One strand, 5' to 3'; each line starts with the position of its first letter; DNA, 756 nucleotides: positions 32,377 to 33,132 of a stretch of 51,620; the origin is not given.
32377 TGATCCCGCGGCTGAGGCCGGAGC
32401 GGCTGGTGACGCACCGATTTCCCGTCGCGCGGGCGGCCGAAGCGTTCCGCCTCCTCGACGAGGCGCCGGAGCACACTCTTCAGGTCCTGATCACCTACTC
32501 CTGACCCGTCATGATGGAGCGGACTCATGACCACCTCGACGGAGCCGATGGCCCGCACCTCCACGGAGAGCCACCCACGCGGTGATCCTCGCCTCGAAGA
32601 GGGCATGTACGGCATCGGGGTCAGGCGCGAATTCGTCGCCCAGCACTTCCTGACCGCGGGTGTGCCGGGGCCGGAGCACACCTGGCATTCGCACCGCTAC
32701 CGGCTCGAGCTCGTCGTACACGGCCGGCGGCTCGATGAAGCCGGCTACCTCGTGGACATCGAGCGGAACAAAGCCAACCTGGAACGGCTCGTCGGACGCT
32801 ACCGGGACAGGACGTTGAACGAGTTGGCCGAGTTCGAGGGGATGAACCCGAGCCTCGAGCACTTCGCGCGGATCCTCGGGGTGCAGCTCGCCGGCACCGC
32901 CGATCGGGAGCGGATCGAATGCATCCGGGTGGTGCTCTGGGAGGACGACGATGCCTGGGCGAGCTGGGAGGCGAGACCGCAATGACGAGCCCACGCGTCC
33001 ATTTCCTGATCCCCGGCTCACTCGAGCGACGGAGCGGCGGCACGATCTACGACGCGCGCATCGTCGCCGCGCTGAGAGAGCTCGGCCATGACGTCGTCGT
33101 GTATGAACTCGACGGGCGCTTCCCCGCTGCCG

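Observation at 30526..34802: Translationally coupled RibD_C reductase - MDR dehydrogenase - PTPS-like - glycosyltransferase::methyltransferase cluster (candidate modified-pterin or unknown small-molecule pathway)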

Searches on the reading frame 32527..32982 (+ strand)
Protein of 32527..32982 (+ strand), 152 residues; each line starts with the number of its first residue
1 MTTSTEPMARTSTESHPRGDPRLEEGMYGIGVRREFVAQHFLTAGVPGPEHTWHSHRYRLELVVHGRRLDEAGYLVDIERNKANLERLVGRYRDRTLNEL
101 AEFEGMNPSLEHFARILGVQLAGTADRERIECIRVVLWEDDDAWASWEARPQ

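Call 3: search_protein_families(library=pfam, proteins=[window:32527-32982:+], max_evalue=0.01)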
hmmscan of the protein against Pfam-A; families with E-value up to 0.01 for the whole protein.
window:32527-32982:+ (152 aa): 1 family
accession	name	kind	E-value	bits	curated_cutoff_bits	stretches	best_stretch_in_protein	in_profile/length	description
PF01242.24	PTPS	-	3.1e-24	85.7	22.4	1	30-148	2-119/121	6-pyruvoyl tetrahydropterin synthase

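Call 4: search_protein_families(library=ncbifam, proteins=[window:32527-32982:+], max_evalue=0.01)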
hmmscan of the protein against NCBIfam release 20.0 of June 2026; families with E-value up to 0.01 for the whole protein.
window:32527-32982:+ (152 aa): 3 families
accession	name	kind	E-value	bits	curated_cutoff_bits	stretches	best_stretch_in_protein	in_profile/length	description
TIGR03367.1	queuosine_QueD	equivalog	2.5e-10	40.6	89.25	1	31-120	3-89/92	6-carboxytetrahydropterin synthase QueD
TIGR00039.1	6PTHBS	subfamily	7.1e-05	23.1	125.5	1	30-116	4-89/124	6-pyruvoyl tetrahydropterin synthase/6-carboxytetrahydropterin synthase family protein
TIGR03112.1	6_pyr_pter_rel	hypoth_equivalog_domain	0.00013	22.2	69.35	1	52-127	21-92/113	6-pyruvoyl tetrahydropterin synthase-related domain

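Call 15: find_homologous_proteins(query=window:32527-32982:+, max_evalue=0.001)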
Query window:32527-32982:+ (152 aa): 390 proteins with E <= 0.001 among 433 candidates; the best 120 are listed.
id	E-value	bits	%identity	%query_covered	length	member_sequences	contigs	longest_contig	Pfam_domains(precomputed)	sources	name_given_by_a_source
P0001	4.0e-93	327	94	100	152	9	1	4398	PF01242.25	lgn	-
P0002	3.3e-56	207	74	82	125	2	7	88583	PF01242.25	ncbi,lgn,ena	-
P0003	1.0e-53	199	74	80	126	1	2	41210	PF01242.25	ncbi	-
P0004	1.5e-51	192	70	76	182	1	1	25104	PF01242.25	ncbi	ncbi:MAG TPA: 6-carboxytetrahydropterin synthase [Longimicrobiales bacterium]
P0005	1.2e-48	183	68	81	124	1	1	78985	PF01242.25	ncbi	ncbi:MAG TPA: 6-carboxytetrahydropterin synthase [Longimicrobiales bacterium]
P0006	1.4e-47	179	65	83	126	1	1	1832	PF01242.25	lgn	-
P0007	2.1e-45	172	66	80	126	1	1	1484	PF01242.25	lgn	-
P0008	9.9e-42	160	64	82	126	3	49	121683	PF01242.25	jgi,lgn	jgi:6-pyruvoyltetrahydropterin/6-carboxytetrahydropterin synthase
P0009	3.1e-41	159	62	81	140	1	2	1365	PF01242.25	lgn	-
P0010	6.3e-39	151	58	82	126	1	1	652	PF01242.25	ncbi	-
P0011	2.0e-38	150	56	82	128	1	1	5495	PF01242.25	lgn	-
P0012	1.9e-37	146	58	80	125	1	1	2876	PF01242.25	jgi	jgi:6-pyruvoyltetrahydropterin/6-carboxytetrahydropterin synthase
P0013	2.2e-37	146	55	80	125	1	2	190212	PF01242.25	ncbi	-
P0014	7.2e-37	144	56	80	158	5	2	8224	PF01242.25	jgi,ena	-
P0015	7.3e-37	144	57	80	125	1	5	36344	PF01242.25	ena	-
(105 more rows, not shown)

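Call 17: find_related_loci(query=A1, collection=genome_contigs, flank=10000)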
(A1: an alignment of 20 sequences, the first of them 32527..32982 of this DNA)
Query A1 (152 aa) in genome_contigs; peptide patterns used: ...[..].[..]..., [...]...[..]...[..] (x = any residue, [..] = any of these).
599 stretches matched a pattern (row limit reached: there are more); 572 encode a relative of the query (tblastn E <= 1e-3); the best 80 are kept; 80 distinct loci.
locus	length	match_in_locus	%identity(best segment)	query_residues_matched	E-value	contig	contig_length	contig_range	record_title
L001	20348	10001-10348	70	27-142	4e-48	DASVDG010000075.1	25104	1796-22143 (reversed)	MAG TPA_asm: Longimicrobiales bacterium isolate SMAG_U2027 k141_45553, whole genome shotgun sequence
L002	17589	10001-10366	61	27-148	5e-45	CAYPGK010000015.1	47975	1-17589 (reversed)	MAG TPA_asm: uncultured Gemmatimonadaceae bacterium isolate SRP268622_co1_34 genome assembly, contig: NODE_1338_length_4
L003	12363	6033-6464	48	3-147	3e-42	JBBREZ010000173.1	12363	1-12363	MAG: Caldilineales bacterium isolate Co_metawrap_2541 Cmw_2541_k141_22374181_length_12363_cov_7.0000, whole genome shotg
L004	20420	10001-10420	48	2-148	1e-42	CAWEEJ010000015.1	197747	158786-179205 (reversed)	MAG: uncultured Chloroflexia bacterium isolate MFD03804.bin.2.17 genome assembly, contig: contig_33273, whole genome sho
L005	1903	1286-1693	49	1-147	3e-42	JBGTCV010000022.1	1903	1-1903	MAG: Candidatus Promineifilaceae bacterium isolate JTS-RE128 k141_10999820, whole genome shotgun sequence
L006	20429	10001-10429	52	12-148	4e-42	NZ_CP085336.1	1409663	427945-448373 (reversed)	Haladaptatus halobius strain PSR5 chromosome 2, complete sequence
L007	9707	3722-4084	53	27-147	2e-41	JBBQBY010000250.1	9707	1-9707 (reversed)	MAG: Caldilineales bacterium isolate Co_metawrap_1292 Cmw_1292_k141_13137415_length_9707_cov_10.0000, whole genome shotg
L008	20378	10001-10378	52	27-151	1e-40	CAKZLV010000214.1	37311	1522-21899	MAG TPA_asm: uncultured Bacteroidetes bacterium isolate ERR2683635_bin.17_CONCOCT_v1.1_MAG genome assembly, contig: ERZ1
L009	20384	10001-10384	52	15-147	8e-41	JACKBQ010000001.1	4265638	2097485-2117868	MAG: Ardenticatenaceae bacterium isolate HK-STAS-CHLO-25 HK-STAS-CHLO-25_1, whole genome shotgun sequence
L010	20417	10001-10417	51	11-149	1e-40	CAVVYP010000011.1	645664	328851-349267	MAG: uncultured Chloroflexia bacterium isolate MFD03804.bin.2.161 genome assembly, contig: contig_45680, whole genome sh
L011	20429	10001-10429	48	2-148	5e-40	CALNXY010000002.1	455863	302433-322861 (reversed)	MAG: uncultured Caldilineaceae bacterium isolate HOU_bin.0074 genome assembly, contig: contig_3594, whole genome shotgun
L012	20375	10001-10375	55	24-148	3e-40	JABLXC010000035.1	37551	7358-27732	MAG: Anaerolineae bacterium isolate Ch132 contig35, whole genome shotgun sequence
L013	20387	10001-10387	53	21-147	2e-40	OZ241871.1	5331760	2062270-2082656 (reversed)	MAG: Caldilineaceae bacterium isolate ea08df4b-e095-422e-90d1-681d82f9c982 genome assembly, chromosome: 1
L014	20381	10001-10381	54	21-147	2e-40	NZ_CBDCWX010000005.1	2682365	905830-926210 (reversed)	MAG: Candidatus Leptofilum sp. isolate 7b64b919-6ea5-499b-8485-25358eaaa058 contig_5, whole genome shotgun sequence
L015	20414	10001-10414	49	4-148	4e-40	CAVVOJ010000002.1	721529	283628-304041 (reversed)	MAG: uncultured Chloroflexia bacterium isolate MFD09779.bin.1.15 genome assembly, contig: contig_15263, whole genome sho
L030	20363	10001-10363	55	27-147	1e-39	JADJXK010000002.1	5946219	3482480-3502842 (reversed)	MAG: Candidatus Leptofilum proximum isolate Kalu_MAXAC.106v2 tig00100734-10-59431720, whole genome shotgun sequence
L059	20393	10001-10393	54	25-151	5e-38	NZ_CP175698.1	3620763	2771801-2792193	Natrinema sp. 74 chromosome, complete genome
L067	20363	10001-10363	53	27-147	6e-38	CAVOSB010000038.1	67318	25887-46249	MAG: uncultured Chloroflexia bacterium isolate MFD00032.bin.2.69 genome assembly, contig: contig_92339, whole genome sho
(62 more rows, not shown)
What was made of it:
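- The PTPS-like family retrieved at least 572 genome loci (call 17).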

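Call 27: search_solved_structures(query=A1, max_evalue=0.01, show_alignments=3)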
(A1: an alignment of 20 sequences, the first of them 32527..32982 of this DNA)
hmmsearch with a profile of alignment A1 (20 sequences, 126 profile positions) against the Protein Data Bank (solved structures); distinct sequences matched with E-value up to 0.01: 11.
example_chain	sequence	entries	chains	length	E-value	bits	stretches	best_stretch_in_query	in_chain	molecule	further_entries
3d7j_A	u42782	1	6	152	2.1e-19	72.8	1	1-123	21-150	Uncharacterized protein SCO6650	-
2dj6_A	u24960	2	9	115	8.2e-08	35.3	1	3-115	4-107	hypothetical protein PH0634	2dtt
4ntk_A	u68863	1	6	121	9.3e-05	25.5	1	10-98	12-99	6-carboxy-5,6,7,8-tetrahydropterin synthase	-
1b66_A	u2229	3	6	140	0.0001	25.4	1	24-119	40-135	6-PYRUVOYL TETRAHYDROPTERIN SYNTHASE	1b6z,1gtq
3i2b_A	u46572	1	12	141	0.0001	25.3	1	26-119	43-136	6-pyruvoyl tetrahydrobiopterin synthase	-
4ntm_A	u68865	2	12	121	0.00014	24.9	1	10-98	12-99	6-carboxy-5,6,7,8-tetrahydropterin synthase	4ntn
2oba_A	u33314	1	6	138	0.00016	24.7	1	14-98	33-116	Probable 6-pyruvoyl tetrahydrobiopterin synthase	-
3qna_A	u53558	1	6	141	0.00017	24.6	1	10-97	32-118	6-carboxy-5,6,7,8-tetrahydropterin synthase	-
3qn0_A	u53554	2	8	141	0.00025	24.1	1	10-97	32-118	6-carboxy-5,6,7,8-tetrahydropterin synthase | 6-pyruvoyl tetrahydrobiopterin synthase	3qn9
2g64_A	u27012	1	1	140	0.0013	21.7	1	24-113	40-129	Putative 6-pyruvoyl tetrahydrobiopterin synthase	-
7v0f_A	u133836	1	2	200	0.0044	20.1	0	24-62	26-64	6-carboxy-5,6,7,8-tetrahydropterin synthase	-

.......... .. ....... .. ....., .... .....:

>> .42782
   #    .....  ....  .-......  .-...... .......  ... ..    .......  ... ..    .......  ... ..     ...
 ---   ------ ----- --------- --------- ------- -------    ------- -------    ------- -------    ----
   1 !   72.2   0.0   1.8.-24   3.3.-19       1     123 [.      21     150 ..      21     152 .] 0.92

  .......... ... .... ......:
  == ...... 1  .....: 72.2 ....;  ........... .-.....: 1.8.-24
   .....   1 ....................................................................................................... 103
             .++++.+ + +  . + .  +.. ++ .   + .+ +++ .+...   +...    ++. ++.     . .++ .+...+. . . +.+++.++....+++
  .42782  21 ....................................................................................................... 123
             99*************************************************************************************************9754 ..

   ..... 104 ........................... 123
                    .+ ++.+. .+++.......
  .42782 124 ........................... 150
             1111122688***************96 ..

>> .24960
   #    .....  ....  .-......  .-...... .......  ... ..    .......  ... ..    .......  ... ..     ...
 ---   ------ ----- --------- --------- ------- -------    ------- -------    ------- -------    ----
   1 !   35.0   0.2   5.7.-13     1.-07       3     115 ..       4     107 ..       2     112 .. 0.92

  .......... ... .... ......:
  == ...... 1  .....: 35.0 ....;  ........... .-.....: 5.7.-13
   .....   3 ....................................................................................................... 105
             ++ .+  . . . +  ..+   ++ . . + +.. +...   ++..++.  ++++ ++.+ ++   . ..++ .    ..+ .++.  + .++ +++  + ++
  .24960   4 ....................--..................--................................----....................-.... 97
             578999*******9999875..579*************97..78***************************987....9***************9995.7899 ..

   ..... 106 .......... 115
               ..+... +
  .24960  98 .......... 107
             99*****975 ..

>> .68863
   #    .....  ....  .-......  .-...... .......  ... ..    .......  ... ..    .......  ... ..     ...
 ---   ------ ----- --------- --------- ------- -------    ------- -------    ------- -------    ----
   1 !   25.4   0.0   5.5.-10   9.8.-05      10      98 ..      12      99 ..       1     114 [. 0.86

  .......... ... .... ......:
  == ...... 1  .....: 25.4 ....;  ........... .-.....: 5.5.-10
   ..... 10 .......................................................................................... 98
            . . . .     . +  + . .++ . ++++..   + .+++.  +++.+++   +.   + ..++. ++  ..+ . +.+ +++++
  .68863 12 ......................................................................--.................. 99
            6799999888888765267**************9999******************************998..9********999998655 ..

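Call 35: find_encoding_contigs(protein=P0001, flank=10000, max_places=4)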
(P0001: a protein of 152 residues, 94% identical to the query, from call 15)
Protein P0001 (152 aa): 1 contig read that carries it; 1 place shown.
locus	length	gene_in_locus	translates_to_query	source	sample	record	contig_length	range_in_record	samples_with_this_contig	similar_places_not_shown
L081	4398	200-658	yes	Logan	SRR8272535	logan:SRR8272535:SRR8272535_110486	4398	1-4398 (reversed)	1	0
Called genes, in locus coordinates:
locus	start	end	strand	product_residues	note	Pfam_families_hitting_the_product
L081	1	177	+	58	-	?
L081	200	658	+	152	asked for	PF01242:PTPS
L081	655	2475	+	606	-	PF20706:GT4-conflict, PF00534:Glycos_transf_1, PF13692:Glyco_trans_1_4, PF01209:Ubie_methyltran, PF01135:PCMT, PF13489:Methyltransf_23, PF08241:Methyltransf_11, PF08242:Methyltransf_12, +5 more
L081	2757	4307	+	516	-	PF00282:Pyridoxal_deC, PF01212:Beta_elim_lyase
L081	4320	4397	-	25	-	?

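Call 38: search_protein_families(library=pfam, proteins=[L006:6540-7205:+, L006:7207-8079:+, L006:8181-8960:+, L006:12201-12767:+, L006:13380-14543:+, L059:6888-7709:+, L059:7722-8588:+, L059:11584-13575:+, L059:6066-6830:+, L006:5207-5974:-], max_evalue=0.001)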
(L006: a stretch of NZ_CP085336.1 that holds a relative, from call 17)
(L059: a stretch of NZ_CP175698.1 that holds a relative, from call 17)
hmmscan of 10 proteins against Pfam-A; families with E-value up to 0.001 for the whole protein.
L006:6540-7205:+ (221 aa): 6 families
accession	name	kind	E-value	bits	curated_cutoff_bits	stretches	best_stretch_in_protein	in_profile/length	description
PF08241.18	Methyltransf_11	-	4.7e-20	72.5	21.2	1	73-166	1-95/95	Methyltransferase domain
PF13649.12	Methyltransf_25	-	1.7e-18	67.5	27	1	73-162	2-97/97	Methyltransferase domain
PF13489.12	Methyltransf_23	-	3.7e-13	50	27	1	66-197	20-152/164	Methyltransferase domain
PF08242.18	Methyltransf_12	-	2.9e-11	44.4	30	1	73-164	1-98/98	Methyltransferase domain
PF13847.12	Methyltransf_31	-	5.2e-10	39.6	27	1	70-189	5-128/145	Methyltransferase domain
PF01209.24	Ubie_methyltran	-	1.1e-06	28.6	20.1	1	60-169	39-154/233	ubiE/COQ5 methyltransferase family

L006:7207-8079:+ (290 aa): 0 families

L006:8181-8960:+ (259 aa): 1 family
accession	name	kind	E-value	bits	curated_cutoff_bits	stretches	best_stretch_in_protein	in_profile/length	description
PF05165.17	GCH_III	-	7.6e-87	291.1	21.3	1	7-244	2-234/246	GTP cyclohydrolase III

L006:12201-12767:+ (188 aa): 12 families
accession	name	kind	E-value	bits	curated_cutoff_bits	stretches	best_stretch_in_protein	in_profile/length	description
PF07992.20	Pyr_redox_2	-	3.4e-19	69.8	26.1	2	58-153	186-286/291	Pyridine nucleotide-disulphide oxidoreductase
PF13738.12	Pyr_redox_3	-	1.5e-12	47.9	30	1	64-108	90-134/305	Pyridine nucleotide-disulphide oxidoreductase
PF01266.30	DAO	-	8.2e-12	45.7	27.9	2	3-33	1-31/353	FAD dependent oxidoreductase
PF03486.20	HI0933_like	-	5.7e-11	42.8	50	1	3-39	2-38/244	HI0933-like protein Rossmann domain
PF00890.30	FAD_binding_2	-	4.6e-08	33.1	20.4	1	3-34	1-32/414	FAD binding domain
PF01494.25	FAD_binding_3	-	1.6e-07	31.3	22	1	2-107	2-80/349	FAD binding domain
PF01134.28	GIDA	-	1.8e-07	31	22.1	1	3-32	1-29/391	Glucose inhibited division protein A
PF12831.13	FAD_oxidored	-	3.2e-06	27.2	27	1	3-33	1-31/416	FAD dependent oxidoreductase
PF00070.33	Pyr_redox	-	1.3e-05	26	22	0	4-35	2-33/82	Pyridine nucleotide-disulphide oxidoreductase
PF13450.12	NAD_binding_8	-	2.3e-05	25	21.9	1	6-33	1-28/68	NAD(P)-binding Rossmann-like domain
PF13454.12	NAD_binding_9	-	2.4e-05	24.8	21.8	0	56-108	102-154/155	FAD-NAD(P)-binding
PF01946.23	Thi4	-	0.00041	20.1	26.2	0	2-32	18-49/235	Thi4 family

L006:13380-14543:+ (387 aa): 1 family
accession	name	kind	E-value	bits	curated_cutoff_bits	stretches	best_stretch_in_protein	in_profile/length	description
PF04143.19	Sulf_transp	-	1.9e-56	192.3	27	1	21-374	1-310/310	Sulphur transport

L059:6888-7709:+ (273 aa): 6 families
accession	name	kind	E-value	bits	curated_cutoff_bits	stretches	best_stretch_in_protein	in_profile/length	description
PF08241.18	Methyltransf_11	-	1.1e-18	68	21.2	1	125-218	1-95/95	Methyltransferase domain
PF13649.12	Methyltransf_25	-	7.2e-18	65.5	27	1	125-214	2-97/97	Methyltransferase domain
PF13489.12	Methyltransf_23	-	1.6e-13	51.2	27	1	114-250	16-153/164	Methyltransferase domain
PF08242.18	Methyltransf_12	-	5.1e-12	46.8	30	1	125-216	1-98/98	Methyltransferase domain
PF13847.12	Methyltransf_31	-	1.8e-09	37.9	27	1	123-222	6-113/145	Methyltransferase domain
PF01209.24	Ubie_methyltran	-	8.6e-05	22.4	20.1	1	114-221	41-154/233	ubiE/COQ5 methyltransferase family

L059:7722-8588:+ (288 aa): 0 families

L059:11584-13575:+ (663 aa): 0 families

L059:6066-6830:+ (254 aa): 0 families

L006:5207-5974:- (255 aa): 7 families
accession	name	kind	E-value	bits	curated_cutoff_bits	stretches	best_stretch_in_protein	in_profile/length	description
PF01266.30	DAO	-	1e-30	107.9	27.9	1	41-242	1-203/353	FAD dependent oxidoreductase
PF07992.20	Pyr_redox_2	-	1e-06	28.9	26.1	1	41-82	2-43/291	Pyridine nucleotide-disulphide oxidoreductase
PF03486.20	HI0933_like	-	7.5e-06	26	50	1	41-129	2-92/244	HI0933-like protein Rossmann domain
PF12831.13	FAD_oxidored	-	2.7e-05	24.1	27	1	41-113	1-73/416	FAD dependent oxidoreductase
PF13450.12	NAD_binding_8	-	4.5e-05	24.1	21.9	1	44-78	1-35/68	NAD(P)-binding Rossmann-like domain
PF13738.12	Pyr_redox_3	-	4.6e-05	23.2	30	0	44-74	2-33/305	Pyridine nucleotide-disulphide oxidoreductase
PF01593.30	Amino_oxidase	-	0.00024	21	19.8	0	211-246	222-259/443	Flavin containing amine oxidoreductase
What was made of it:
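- The Haladaptatus operon reads MT, unknown, GTP cyclohydrolase III (PF05165, 8e-87), MDR, PTPS, GT (call 38).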

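Call 53: search_protein_representatives(alignment_id=A1)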
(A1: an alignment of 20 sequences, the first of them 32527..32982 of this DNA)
Query: 20 sequences, 126 profile positions. Proteins with E-value up to 0.001 (for the whole library): 4677; up to 1e-10: 1062; up to 1e-30: 72. The best 150 are listed.
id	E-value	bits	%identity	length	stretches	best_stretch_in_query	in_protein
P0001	1.8e-57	208.8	-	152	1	1-123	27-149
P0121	3.5e-54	198.2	-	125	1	1-123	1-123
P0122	2.6e-52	192.1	-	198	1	1-105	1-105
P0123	1.1e-50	186.9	-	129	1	1-122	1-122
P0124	3.4e-47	175.6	-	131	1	2-122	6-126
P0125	6.1e-47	174.8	-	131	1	1-123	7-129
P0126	1.8e-45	170.0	-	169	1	2-122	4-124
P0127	1.2e-44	167.4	-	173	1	1-122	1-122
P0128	2.7e-44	166.2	-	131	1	1-122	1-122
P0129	1.5e-43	163.8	-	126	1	1-123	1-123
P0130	3.6e-43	162.6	-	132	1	1-94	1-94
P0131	3.7e-42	159.3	-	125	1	1-122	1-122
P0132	4.5e-42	159.0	-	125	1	1-122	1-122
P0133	4.8e-42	158.9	-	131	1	2-122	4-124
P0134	6.1e-41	155.4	-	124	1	1-123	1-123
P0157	1.3e-35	138.2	-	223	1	1-104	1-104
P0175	9.8e-33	128.9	-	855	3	2-123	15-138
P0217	2.3e-28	114.7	-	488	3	2-123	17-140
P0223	5.3e-28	113.6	-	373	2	2-123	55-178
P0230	3.2e-27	111.0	-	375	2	2-123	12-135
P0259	4.7e-25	104.0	-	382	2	2-123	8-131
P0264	3.3e-24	101.3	-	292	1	1-101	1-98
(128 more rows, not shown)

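Call 54: search_protein_families(library=pfam, proteins=[P0175, P0217, P0223, P0230, P0259, P0264, P0157, P0122], max_evalue=0.001)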
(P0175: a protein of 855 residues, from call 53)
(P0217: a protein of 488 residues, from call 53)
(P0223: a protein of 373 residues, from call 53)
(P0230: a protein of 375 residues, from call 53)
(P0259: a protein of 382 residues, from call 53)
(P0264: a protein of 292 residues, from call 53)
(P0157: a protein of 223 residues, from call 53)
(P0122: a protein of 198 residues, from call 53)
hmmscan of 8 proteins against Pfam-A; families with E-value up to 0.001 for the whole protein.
P0175 (855 aa): 1 family
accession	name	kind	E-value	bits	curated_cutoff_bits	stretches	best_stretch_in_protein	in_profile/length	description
PF01242.24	PTPS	-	9.1e-38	129.4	22.4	3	17-138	2-120/121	6-pyruvoyl tetrahydropterin synthase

P0217 (488 aa): 1 family
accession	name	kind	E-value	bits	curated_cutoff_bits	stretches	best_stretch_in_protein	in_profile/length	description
PF01242.24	PTPS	-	2.6e-40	137.6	22.4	3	21-140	4-120/121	6-pyruvoyl tetrahydropterin synthase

P0223 (373 aa): 1 family
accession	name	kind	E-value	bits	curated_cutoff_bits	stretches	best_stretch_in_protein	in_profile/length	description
PF01242.24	PTPS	-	1.9e-30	105.8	22.4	2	57-178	2-120/121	6-pyruvoyl tetrahydropterin synthase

P0230 (375 aa): 1 family
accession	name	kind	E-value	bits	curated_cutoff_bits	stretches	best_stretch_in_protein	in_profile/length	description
PF01242.24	PTPS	-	6.9e-34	116.8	22.4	2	14-135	2-120/121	6-pyruvoyl tetrahydropterin synthase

P0259 (382 aa): 1 family
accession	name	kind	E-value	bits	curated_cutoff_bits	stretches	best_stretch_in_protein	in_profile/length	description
PF01242.24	PTPS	-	7.1e-30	103.9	22.4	2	14-131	6-120/121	6-pyruvoyl tetrahydropterin synthase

P0264 (292 aa): 1 family
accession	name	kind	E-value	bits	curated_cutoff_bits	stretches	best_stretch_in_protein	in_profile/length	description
PF01242.24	PTPS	-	1e-10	42.1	22.4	1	7-100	5-101/121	6-pyruvoyl tetrahydropterin synthase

P0157 (223 aa): 2 families
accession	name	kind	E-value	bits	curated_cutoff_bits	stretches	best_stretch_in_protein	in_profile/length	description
PF01242.24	PTPS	-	2.2e-19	70.1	22.4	1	7-100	5-97/121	6-pyruvoyl tetrahydropterin synthase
PF22215.1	MLKL_N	-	0.00089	19.2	27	0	128-173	25-70/142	Mixed lineage kinase domain-like N-terminal domain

P0122 (198 aa): 1 family
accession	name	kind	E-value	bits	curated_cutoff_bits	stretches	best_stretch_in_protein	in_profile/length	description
PF01242.24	PTPS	-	1.4e-21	77.1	22.4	1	4-104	2-101/121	6-pyruvoyl tetrahydropterin synthase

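Call 59: search_protein_families(library=pfam, proteins=[L067:4055-5236:+, L014:14356-15366:-, L030:13311-13652:-, L006:7207-8079:+], max_evalue=0.01)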
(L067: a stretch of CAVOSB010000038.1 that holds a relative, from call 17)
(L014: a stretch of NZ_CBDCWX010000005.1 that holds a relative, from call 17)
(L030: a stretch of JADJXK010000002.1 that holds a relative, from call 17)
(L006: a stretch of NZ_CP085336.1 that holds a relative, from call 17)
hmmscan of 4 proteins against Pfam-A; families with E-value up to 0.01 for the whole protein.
L067:4055-5236:+ (393 aa): 1 family
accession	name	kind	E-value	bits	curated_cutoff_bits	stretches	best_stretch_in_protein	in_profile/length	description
PF01066.26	CDP-OH_P_transf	-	1.4e-19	71.5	22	1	87-235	5-146/152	CDP-alcohol phosphatidyltransferase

L014:14356-15366:- (336 aa): 1 family
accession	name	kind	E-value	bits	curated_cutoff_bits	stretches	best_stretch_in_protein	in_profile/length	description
PF03706.18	LPG_synthase_TM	-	9.9e-34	117.6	33.4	1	27-319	7-299/302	Lysylphosphatidylglycerol synthase TM region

L030:13311-13652:- (113 aa): 1 family
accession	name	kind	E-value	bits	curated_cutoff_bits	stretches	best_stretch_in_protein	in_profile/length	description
PF24287.1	DUF7475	-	0.0003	21.4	31.3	1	18-107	23-109/115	Family of unknown function (DUF7475)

L006:7207-8079:+ (290 aa): 0 families

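Call 88: search_protein_families(library=padloc, proteins=[window:32605-32982:+], max_evalue=0.001)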
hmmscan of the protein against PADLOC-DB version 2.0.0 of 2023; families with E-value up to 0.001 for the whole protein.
window:32605-32982:+ (126 aa): 0 families
